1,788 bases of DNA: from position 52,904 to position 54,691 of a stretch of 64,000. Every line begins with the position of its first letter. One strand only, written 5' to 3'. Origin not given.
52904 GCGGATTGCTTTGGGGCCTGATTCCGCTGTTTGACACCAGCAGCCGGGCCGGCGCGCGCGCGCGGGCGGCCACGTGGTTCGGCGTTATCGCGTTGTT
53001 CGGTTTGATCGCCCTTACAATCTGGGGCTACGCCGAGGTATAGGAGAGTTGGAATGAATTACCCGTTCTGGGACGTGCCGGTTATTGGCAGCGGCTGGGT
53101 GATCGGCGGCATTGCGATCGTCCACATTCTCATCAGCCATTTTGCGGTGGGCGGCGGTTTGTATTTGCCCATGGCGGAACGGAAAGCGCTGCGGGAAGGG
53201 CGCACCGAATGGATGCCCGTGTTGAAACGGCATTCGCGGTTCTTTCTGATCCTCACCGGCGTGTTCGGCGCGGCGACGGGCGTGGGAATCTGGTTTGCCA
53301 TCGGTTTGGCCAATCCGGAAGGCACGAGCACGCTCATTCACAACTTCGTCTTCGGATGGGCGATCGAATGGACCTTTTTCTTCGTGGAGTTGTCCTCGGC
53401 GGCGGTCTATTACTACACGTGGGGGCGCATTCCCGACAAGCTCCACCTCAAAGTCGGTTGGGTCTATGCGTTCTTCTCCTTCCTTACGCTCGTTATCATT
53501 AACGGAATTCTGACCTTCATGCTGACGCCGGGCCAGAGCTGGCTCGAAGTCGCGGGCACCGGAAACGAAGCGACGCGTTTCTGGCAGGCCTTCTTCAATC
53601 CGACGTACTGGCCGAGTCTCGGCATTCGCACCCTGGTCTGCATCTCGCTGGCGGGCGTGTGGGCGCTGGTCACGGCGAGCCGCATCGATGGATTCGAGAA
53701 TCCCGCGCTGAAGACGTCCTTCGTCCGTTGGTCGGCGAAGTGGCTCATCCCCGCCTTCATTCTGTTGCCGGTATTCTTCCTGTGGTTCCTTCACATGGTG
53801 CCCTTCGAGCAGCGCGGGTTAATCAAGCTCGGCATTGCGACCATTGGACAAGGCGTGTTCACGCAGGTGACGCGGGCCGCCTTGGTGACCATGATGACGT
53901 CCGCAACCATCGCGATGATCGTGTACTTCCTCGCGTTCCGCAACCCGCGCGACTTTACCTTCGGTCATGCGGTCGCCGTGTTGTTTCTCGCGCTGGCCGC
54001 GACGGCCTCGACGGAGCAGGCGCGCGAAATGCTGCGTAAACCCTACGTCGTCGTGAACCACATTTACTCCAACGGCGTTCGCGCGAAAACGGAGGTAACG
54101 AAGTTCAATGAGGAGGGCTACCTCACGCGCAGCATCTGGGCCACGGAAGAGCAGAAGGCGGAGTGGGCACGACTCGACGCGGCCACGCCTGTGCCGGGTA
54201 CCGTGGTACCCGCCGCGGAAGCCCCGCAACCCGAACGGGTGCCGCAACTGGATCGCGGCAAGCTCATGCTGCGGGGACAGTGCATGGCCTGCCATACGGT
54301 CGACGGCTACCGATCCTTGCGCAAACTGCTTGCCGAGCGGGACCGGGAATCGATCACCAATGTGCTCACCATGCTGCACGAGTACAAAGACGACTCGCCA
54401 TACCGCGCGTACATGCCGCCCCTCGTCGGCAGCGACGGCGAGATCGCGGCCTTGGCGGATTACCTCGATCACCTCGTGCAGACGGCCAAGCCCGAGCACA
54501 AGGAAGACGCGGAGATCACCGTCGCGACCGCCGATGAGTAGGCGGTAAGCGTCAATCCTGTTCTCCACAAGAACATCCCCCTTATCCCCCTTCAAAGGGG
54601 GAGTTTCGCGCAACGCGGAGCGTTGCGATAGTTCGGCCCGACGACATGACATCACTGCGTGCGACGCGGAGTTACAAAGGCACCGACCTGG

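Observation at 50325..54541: Rieske/cytochrome b operon wired to a bd-oxidase-like subunit that carries its own haem-c domain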

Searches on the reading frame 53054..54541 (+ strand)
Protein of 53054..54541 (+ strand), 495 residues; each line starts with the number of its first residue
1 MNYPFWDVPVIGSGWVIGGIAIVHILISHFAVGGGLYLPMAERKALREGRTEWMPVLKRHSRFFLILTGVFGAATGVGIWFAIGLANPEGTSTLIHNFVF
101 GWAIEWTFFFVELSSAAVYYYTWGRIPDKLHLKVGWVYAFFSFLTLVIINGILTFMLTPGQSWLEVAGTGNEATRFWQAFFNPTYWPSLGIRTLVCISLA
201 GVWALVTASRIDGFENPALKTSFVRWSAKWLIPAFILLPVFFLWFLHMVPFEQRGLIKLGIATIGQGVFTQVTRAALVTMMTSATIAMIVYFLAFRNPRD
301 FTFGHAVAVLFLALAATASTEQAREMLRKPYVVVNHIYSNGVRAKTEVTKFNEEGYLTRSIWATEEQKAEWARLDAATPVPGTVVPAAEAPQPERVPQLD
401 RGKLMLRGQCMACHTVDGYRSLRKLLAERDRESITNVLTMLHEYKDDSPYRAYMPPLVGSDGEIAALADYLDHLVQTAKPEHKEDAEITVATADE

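Call 3: search_protein_families(library=pfam, proteins=[window:53054-54541:+], max_evalue=1)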
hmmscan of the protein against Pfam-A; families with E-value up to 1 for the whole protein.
window:53054-54541:+ (495 aa): 4 families
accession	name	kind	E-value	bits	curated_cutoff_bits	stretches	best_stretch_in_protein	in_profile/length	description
PF01654.22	Cyt_bd_oxida_I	-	1.6e-16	60.3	26.2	1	19-202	8-190/418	Cytochrome bd terminal oxidase subunit I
PF13442.11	Cytochrome_CBB3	-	0.0051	17.6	27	1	398-471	2-68/68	Cytochrome C oxidase, cbb3-type, subunit III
PF00034.26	Cytochrom_C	-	0.01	17.6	21.3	1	401-474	3-89/90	Cytochrome c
PF23420.1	DUF7108_C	-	0.048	14.3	27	0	344-369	48-72/90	DUF7108, C-terminal domain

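Call 4: search_protein_families(library=ncbifam, proteins=[window:53054-54541:+], max_evalue=1)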
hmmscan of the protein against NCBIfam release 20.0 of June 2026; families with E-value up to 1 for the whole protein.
window:53054-54541:+ (495 aa): 3 families
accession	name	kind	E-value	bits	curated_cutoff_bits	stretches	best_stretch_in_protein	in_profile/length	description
NF011609.0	PRK15035.1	equivalog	0.00035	19.6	1025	1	6-184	2-179/514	cytochrome bd-II oxidase subunit 1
TIGR02603.1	CxxCH_TIGR02603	domain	0.22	11.6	68.15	1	399-418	3-22/134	putative heme-binding domain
NF011677.0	PRK15097.1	equivalog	0.34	9.5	968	1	21-159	16-154/522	cytochrome ubiquinol oxidase subunit I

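Call 11: search_solved_structures(query=window:53054-54541:+, max_evalue=1, show_alignments=3)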
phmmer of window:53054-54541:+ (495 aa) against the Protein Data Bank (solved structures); distinct sequences matched with E-value up to 1: 4.
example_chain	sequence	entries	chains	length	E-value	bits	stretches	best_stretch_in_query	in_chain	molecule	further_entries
7ose_A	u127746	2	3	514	0.015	17.4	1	6-186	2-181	Cytochrome bd-II ubiquinol oxidase subunit 1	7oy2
6ynw_P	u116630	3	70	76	0.11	14.5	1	70-114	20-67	subunit c | ATP synthase F0 subunit 9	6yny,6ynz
8hdd_B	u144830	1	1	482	0.4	12.7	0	381-420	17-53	Glucose dehydrogenase beta subunit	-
8yts_A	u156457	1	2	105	0.42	12.6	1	394-472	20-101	Cytochrome C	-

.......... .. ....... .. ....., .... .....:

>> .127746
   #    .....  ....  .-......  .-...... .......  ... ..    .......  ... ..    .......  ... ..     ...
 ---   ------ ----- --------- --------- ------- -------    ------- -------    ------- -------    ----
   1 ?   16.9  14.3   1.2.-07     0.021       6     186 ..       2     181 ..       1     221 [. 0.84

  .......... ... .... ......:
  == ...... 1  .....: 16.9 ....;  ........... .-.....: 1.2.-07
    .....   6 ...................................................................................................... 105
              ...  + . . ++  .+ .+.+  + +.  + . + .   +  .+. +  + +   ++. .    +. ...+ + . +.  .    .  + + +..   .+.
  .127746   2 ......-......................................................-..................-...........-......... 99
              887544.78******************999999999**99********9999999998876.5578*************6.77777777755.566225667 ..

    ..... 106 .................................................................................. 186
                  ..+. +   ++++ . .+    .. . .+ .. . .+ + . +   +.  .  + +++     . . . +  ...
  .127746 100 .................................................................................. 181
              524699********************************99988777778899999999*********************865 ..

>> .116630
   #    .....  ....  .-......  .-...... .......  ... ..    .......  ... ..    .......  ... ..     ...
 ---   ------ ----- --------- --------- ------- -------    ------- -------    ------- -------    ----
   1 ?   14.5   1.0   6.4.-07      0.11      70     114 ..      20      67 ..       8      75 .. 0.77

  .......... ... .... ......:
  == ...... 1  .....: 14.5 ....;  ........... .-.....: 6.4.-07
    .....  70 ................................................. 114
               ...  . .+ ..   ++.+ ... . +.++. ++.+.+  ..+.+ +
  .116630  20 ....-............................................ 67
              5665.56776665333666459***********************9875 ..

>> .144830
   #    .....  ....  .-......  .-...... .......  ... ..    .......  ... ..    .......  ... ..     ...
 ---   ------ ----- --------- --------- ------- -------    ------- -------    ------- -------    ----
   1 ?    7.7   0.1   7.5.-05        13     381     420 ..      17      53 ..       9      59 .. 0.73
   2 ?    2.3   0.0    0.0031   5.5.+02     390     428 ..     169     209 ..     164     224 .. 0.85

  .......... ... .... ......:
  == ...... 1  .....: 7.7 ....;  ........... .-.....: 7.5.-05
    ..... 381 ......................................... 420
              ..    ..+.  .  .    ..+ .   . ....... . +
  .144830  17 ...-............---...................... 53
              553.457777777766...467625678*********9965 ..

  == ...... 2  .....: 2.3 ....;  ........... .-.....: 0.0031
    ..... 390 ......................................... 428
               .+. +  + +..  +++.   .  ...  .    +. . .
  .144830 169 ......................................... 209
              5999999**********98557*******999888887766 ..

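Call 14: find_homologous_proteins(query=window:53054-54541:+, max_evalue=0.00001)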
Query window:53054-54541:+ (495 aa): 5140 proteins with E <= 0.00001 among 8000 candidates; the best 120 are listed.
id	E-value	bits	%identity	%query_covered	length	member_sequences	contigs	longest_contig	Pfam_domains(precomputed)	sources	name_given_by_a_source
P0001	0.0e+0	1033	90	100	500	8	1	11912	PF01654.23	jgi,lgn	jgi:mono/diheme cytochrome c family protein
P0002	0.0e+0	1030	98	93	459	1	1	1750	PF01654.23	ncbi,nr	ncbi:MAG: cytochrome ubiquinol oxidase subunit I, partial [Candidatus Hydrogenedentes bacterium]|nr:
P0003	0.0e+0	1017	89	100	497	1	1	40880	PF01654.23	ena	-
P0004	4.9e-295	997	87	100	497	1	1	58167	PF01654.23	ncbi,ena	-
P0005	8.5e-292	986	87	100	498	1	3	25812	PF01654.23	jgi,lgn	jgi:cytochrome bd-type quinol oxidase subunit 1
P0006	7.8e-275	931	81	99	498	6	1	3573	PF01654.23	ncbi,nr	ncbi:MAG: cytochrome ubiquinol oxidase subunit I [Candidatus Hydrogenedentes bacterium]|nr:cytochrom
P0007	3.5e-248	843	75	95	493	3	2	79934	PF01654.23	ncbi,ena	-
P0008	7.9e-247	838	73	98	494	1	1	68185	PF01654.23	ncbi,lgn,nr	ncbi:MAG: cytochrome ubiquinol oxidase subunit I [Candidatus Hydrogenedentes bacterium]|nr:cytochrom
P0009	6.7e-246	835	74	99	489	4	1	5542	PF01654.23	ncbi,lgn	-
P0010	1.1e-245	834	73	97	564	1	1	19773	PF01654.23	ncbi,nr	ncbi:MAG: cytochrome ubiquinol oxidase subunit I [Candidatus Hydrogenedentes bacterium]|nr:cytochrom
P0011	2.3e-245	833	72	100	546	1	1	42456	PF01654.23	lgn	-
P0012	1.1e-244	831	74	96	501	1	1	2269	PF01654.23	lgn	-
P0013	2.4e-239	813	71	97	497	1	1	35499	PF01654.23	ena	-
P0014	1.3e-237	808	72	96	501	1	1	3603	PF01654.23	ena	-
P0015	1.4e-236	804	71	96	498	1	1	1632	PF01654.23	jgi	-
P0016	6.7e-236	802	70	96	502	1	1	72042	PF01654.23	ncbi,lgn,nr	ncbi:MAG: cytochrome ubiquinol oxidase subunit I [Candidatus Hydrogenedentes bacterium]|nr:cytochrom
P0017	4.6e-235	799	71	100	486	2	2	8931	PF01654.23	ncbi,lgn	-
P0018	4.1e-234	796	71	96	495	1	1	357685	PF01654.23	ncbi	ncbi:MAG: hypothetical protein AMXMBFR84_01070 [Candidatus Hydrogenedentota bacterium]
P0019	1.0e-232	792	71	97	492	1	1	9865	PF01654.23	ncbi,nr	ncbi:MAG: cytochrome ubiquinol oxidase subunit I, partial [FCB group bacterium]|nr:cytochrome ubiqui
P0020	2.1e-232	791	69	98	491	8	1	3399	PF01654.23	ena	-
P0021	2.8e-230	784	68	100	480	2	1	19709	PF01654.23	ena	-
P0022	5.2e-229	779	71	98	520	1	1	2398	PF01654.23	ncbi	-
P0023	1.2e-228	778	68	97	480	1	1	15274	PF01654.23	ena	-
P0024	8.0e-228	775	69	98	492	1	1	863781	PF01654.23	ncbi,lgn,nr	ncbi:cytochrome ubiquinol oxidase subunit I [bacterium]|nr:cytochrome ubiquinol oxidase subunit I [b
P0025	4.2e-227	773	70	97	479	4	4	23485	PF01654.23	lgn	-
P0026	5.8e-226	769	68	99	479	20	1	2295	PF01654.23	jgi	jgi:mono/diheme cytochrome c family protein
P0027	5.9e-226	769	69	98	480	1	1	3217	PF01654.23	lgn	-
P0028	2.0e-225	768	70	96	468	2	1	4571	PF01654.23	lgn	-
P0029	3.6e-225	767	68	97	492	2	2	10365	PF01654.23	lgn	-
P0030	4.0e-224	763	70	99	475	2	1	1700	PF01654.23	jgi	jgi:cytochrome bd-type quinol oxidase subunit 1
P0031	4.1e-224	763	69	97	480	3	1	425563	PF01654.23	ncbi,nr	ncbi:MAG: cytochrome ubiquinol oxidase subunit I [Candidatus Hydrogenedentes bacterium]|nr:cytochrom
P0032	4.4e-224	763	67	99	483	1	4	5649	PF01654.23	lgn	-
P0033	8.5e-224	762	69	96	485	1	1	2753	PF01654.23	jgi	jgi:cytochrome d ubiquinol oxidase subunit I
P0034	8.7e-224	762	68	99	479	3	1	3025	PF01654.23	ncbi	-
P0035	1.9e-223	761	68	100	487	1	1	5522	PF01654.23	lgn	-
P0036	1.4e-222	758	67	97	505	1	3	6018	PF01654.23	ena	-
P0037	2.4e-222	757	68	97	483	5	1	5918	PF01654.23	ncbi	-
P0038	8.4e-222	756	67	98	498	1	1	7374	PF01654.23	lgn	-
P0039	1.2e-221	755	69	97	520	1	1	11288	PF01654.23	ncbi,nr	ncbi:MAG: cytochrome ubiquinol oxidase subunit I [Candidatus Hydrogenedentes bacterium]|nr:cytochrom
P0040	5.1e-221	753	68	98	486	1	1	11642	PF01654.23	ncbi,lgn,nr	ncbi:hypothetical protein GC173_10455 [bacterium]|nr:hypothetical protein [bacterium]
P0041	2.1e-220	751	69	95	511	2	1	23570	PF01654.23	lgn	-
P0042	2.4e-220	751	66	100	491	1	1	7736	PF01654.23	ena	-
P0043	5.4e-220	750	67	100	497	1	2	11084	PF01654.23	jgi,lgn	jgi:cytochrome bd-type quinol oxidase subunit 1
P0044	5.7e-220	750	69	95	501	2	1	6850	PF01654.23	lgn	-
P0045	3.5e-218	744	66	98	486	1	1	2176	PF01654.23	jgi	-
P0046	9.2e-218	742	68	95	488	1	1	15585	PF01654.23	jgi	jgi:mono/diheme cytochrome c family protein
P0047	1.1e-217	742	66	99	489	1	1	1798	PF01654.23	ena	-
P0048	1.9e-217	741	67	98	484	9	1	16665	PF01654.23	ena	-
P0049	2.0e-217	741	67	98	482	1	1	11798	PF01654.23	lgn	-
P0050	6.0e-217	740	68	97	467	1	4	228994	PF01654.23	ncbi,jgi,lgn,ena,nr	ncbi:MAG TPA: cytochrome ubiquinol oxidase subunit I [Candidatus Hydrogenedentes bacterium]|nr:cytoc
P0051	2.2e-216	738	66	98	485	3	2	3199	PF01654.23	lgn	-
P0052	3.7e-216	737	68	95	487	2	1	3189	PF01654.23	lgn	-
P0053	6.2e-216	736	66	98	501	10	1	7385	PF01654.23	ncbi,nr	ncbi:MAG: cytochrome ubiquinol oxidase subunit I [Candidatus Omnitrophica bacterium]|nr:cytochrome u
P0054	2.6e-215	734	65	99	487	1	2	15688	PF01654.23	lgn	-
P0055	3.8e-215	734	65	97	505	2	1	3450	PF01654.23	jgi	jgi:mono/diheme cytochrome c family protein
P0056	4.4e-215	733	65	100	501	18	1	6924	PF01654.23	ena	-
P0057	3.3e-214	731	66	100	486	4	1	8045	PF01654.23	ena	-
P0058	8.0e-214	729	67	97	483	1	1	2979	PF01654.23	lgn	-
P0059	1.4e-213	728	65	98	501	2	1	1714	PF01654.23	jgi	jgi:cytochrome bd-type quinol oxidase subunit 1/mono/diheme cytochrome c family protein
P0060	2.4e-213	728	68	99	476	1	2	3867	PF01654.23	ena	-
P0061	2.5e-213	728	65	100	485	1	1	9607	PF01654.23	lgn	-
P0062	4.9e-213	727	64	99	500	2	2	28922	PF01654.23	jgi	jgi:cytochrome bd-type quinol oxidase subunit 1/mono/diheme cytochrome c family protein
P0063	6.4e-213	726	64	97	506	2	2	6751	PF01654.23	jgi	-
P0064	7.2e-213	726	67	96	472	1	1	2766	PF01654.23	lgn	-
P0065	1.2e-212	725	68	98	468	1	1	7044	PF01654.23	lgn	-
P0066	1.6e-212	725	67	96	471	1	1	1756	PF01654.23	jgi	jgi:cytochrome bd-type quinol oxidase subunit 1/mono/diheme cytochrome c family protein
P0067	2.1e-212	725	66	98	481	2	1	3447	PF01654.23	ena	-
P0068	3.5e-212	724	64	100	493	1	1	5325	PF01654.23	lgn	-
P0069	4.6e-212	723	63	98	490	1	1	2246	PF01654.23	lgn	-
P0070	5.0e-212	723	65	97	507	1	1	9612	PF01654.23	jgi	-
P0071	9.3e-212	722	64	100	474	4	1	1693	PF01654.23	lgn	-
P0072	1.2e-211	722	61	100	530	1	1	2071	PF01654.23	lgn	-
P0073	1.4e-211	722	64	100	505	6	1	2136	PF01654.23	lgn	-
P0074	4.6e-211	720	65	97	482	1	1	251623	PF01654.23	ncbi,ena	-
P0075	1.2e-210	719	65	97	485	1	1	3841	PF01654.23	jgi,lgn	jgi:mono/diheme cytochrome c family protein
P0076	2.6e-210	718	65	96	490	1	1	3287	PF01654.23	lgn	-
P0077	4.2e-210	717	67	98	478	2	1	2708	PF01654.23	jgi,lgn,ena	-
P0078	6.8e-210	716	64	98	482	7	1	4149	PF01654.23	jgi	jgi:cytochrome bd-type quinol oxidase subunit 1/mono/diheme cytochrome c family protein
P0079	8.2e-210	716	64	100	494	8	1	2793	PF01654.23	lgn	-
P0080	1.8e-209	715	65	97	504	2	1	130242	PF01654.23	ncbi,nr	ncbi:MAG: cytochrome ubiquinol oxidase subunit I [Candidatus Sumerlaeia bacterium]|nr:cytochrome ubi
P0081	2.0e-209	715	68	97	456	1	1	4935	PF01654.23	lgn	-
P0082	1.2e-208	712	65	98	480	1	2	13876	PF01654.23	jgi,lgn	jgi:cytochrome d ubiquinol oxidase subunit I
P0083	1.8e-208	712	63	100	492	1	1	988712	PF01654.23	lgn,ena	-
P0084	2.4e-208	711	63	99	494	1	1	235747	PF01654.23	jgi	jgi:cytochrome bd-type quinol oxidase subunit 1/mono/diheme cytochrome c family protein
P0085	3.1e-208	711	65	95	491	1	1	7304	PF01654.23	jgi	jgi:cytochrome d ubiquinol oxidase subunit I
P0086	4.7e-208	710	64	100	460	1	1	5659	PF01654.23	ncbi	-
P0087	1.1e-207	709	67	98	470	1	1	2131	PF01654.23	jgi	-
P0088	1.6e-207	708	66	96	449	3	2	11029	PF13442.12,PF01654.23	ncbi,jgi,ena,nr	ncbi:MAG TPA: cytochrome ubiquinol oxidase subunit I [Bryobacteraceae bacterium]|nr:cytochrome ubiqu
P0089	1.9e-207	708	67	97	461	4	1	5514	PF01654.23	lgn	-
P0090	2.1e-207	708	65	98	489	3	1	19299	PF01654.23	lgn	-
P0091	2.7e-207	708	63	97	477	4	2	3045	PF01654.23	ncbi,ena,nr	ncbi:MAG TPA: cytochrome ubiquinol oxidase subunit I [Candidatus Hydrogenedentes bacterium]|nr:cytoc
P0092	6.2e-207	707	66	97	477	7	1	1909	PF01654.23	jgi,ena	-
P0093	1.1e-206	706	62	99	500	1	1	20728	PF01654.23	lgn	-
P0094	2.0e-206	705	66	96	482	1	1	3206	PF01654.23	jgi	jgi:cytochrome bd ubiquinol oxidase subunit I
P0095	2.1e-206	705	65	98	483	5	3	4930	PF01654.23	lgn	-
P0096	5.0e-206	704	64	96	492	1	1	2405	PF01654.23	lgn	-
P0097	7.2e-206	703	67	97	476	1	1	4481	PF01654.23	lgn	-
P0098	1.3e-205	702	63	96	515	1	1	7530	PF01654.23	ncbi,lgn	-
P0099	2.4e-205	701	65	97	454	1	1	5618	PF01654.23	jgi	jgi:cytochrome bd ubiquinol oxidase subunit I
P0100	2.8e-205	701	65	99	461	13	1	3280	PF01654.23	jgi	-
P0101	3.4e-205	701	65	96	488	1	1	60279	PF01654.23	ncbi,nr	ncbi:MAG: cytochrome ubiquinol oxidase subunit I [Blastocatellia bacterium]|nr:cytochrome ubiquinol 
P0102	5.6e-205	700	65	97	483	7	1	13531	PF01654.23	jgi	jgi:cytochrome d ubiquinol oxidase subunit I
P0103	7.6e-205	700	67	96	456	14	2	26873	PF01654.23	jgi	jgi:cytochrome bd-type quinol oxidase subunit 1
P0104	2.5e-204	698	63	96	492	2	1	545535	PF01654.23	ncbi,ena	-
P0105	2.5e-204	698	62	97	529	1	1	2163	PF01654.23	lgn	-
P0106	3.2e-204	698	67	96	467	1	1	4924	PF01654.23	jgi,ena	-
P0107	5.5e-204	697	65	97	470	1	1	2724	PF01654.23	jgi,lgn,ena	-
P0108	5.7e-204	697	65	97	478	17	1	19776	PF01654.23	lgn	-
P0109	6.1e-204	697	66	97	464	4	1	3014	PF01654.23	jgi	jgi:cytochrome bd ubiquinol oxidase subunit I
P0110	1.3e-203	696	66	97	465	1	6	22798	PF01654.23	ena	-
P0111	1.8e-203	695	69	88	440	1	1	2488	PF01654.23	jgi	jgi:mono/diheme cytochrome c family protein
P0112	4.1e-203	694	65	96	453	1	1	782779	PF01654.23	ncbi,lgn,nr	ncbi:MAG: hypothetical protein GC160_02220 [Acidobacteria bacterium]|nr:hypothetical protein [Acidob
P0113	4.5e-203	694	65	99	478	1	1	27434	PF01654.23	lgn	-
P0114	5.3e-203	694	66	97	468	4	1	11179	PF01654.23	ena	-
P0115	6.1e-203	693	65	98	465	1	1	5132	PF01654.23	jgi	jgi:cytochrome bd ubiquinol oxidase subunit I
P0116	8.5e-203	693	65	97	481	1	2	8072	PF01654.23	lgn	-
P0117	1.1e-202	692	63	99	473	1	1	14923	PF01654.23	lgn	-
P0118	1.7e-202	692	63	98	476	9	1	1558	PF01654.23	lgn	-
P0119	1.9e-202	692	64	99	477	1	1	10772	PF01654.23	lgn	-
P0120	2.3e-202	691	65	95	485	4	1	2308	PF01654.23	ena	-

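Call 15: find_encoding_contigs(protein=P0101, flank=8000, max_places=2)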
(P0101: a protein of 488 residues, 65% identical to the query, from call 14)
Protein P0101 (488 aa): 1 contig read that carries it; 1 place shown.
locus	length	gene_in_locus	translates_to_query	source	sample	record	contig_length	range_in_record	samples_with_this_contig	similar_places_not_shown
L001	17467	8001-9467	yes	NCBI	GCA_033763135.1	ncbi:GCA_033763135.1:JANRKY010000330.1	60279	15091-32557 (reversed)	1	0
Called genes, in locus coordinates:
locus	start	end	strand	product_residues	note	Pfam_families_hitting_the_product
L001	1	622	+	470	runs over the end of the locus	PF07394:DUF1501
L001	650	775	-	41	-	-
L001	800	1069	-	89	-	PF13490:zf-HC2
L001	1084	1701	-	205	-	PF04542:Sigma70_r2, PF08281:Sigma70_r4_2, PF04545:Sigma70_r4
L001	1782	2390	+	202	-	PF11845:Tll0287-like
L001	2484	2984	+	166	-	PF00210:Ferritin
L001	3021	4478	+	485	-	PF01266:DAO (faint), PF07992:Pyr_redox_2 (weak)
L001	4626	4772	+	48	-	-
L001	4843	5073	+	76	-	-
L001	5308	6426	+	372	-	-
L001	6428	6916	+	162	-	PF00355:Rieske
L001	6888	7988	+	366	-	PF00033:Cytochrome_B, PF13631:Cytochrom_B_N_2, PF00032:Cytochrom_B_C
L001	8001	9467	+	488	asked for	PF01654:Cyt_bd_oxida_I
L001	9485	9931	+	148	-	PF02566:OsmC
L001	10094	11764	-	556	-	PF01229:Glyco_hydro_39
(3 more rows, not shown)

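Call 16: find_encoding_contigs(protein=P0080, flank=8000, max_places=2)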
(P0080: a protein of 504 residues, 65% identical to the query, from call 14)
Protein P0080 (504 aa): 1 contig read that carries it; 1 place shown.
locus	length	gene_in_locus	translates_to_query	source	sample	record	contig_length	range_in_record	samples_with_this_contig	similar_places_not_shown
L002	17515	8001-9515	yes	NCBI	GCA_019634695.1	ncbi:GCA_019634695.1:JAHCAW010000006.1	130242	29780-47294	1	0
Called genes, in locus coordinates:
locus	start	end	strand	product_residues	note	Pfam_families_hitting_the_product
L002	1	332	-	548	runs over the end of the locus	-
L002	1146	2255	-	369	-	PF00483:NTP_transferase, PF12804:NTP_transf_3 (weak), PF22640:ManC_GMP_beta-helix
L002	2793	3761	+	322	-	PF00574:CLP_protease (faint), PF25145:NfeD1b_N, PF01343:Peptidase_S49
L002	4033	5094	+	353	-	-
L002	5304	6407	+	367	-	-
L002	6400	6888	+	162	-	PF00355:Rieske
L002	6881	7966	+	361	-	PF00033:Cytochrome_B, PF13631:Cytochrom_B_N_2, PF00032:Cytochrom_B_C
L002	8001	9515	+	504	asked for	PF01654:Cyt_bd_oxida_I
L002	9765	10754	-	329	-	PF20030:bpMoxR, PF00004:AAA (faint), PF07726:AAA_3, PF07728:AAA_5, PF17863:AAA_lid_2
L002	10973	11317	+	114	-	-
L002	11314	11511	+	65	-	-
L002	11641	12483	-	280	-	PF02548:Pantoate_transf, PF13714:PEP_mutase (weak)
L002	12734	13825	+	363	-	PF00437:T2SSE, PF13401:AAA_22 (faint)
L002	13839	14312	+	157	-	PF00692:dUTPase, PF22769:DCD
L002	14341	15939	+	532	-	PF05170:AsmA (weak), PF05359:DUF748, PF13116:YhdP (weak)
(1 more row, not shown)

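Call 17: find_encoding_contigs(protein=P0018, flank=8000, max_places=2)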
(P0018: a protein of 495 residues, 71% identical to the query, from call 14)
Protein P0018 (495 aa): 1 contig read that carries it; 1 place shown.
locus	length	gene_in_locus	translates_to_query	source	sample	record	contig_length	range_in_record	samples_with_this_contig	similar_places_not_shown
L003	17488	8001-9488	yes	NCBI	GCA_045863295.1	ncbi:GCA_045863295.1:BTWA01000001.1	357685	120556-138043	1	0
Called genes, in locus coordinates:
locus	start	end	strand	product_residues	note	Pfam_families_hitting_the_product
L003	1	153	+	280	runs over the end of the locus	PF01261:AP_endonuc_2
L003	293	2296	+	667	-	PF21231:GH141_M (faint), PF05048:NosD (weak), PF13229:Beta_helix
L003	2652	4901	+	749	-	PF01553:Acyltransferase (weak), PF12146:Hydrolase_4, PF00561:Abhydrolase_1, PF12697:Abhydrolase_6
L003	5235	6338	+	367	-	-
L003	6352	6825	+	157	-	PF00355:Rieske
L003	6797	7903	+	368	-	PF00033:Cytochrome_B, PF13631:Cytochrom_B_N_2, PF00032:Cytochrom_B_C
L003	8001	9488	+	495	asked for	PF01654:Cyt_bd_oxida_I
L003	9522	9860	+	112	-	PF13630:SdpI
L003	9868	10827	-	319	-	PF07224:Chlorophyllase, PF12740:PETase (weak)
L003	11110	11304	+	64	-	PF28597:T2SSF_N (weak)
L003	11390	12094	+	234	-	-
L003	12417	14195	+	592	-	PF01336:tRNA_anti-codon, PF00152:tRNA-synt_2, PF02938:GAD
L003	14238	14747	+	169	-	PF07719:TPR_2 (faint), PF13181:TPR_8 (faint)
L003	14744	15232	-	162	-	PF13302:Acetyltransf_3, PF00583:Acetyltransf_1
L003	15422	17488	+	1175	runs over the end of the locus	PF25292:Beta-prop_CGLA (faint), PF01839:FG-GAP (faint), PF13517:FG-GAP_3 (faint), PF13570:Beta-prop_ACSF4, PF13360:PQQ_2 (weak)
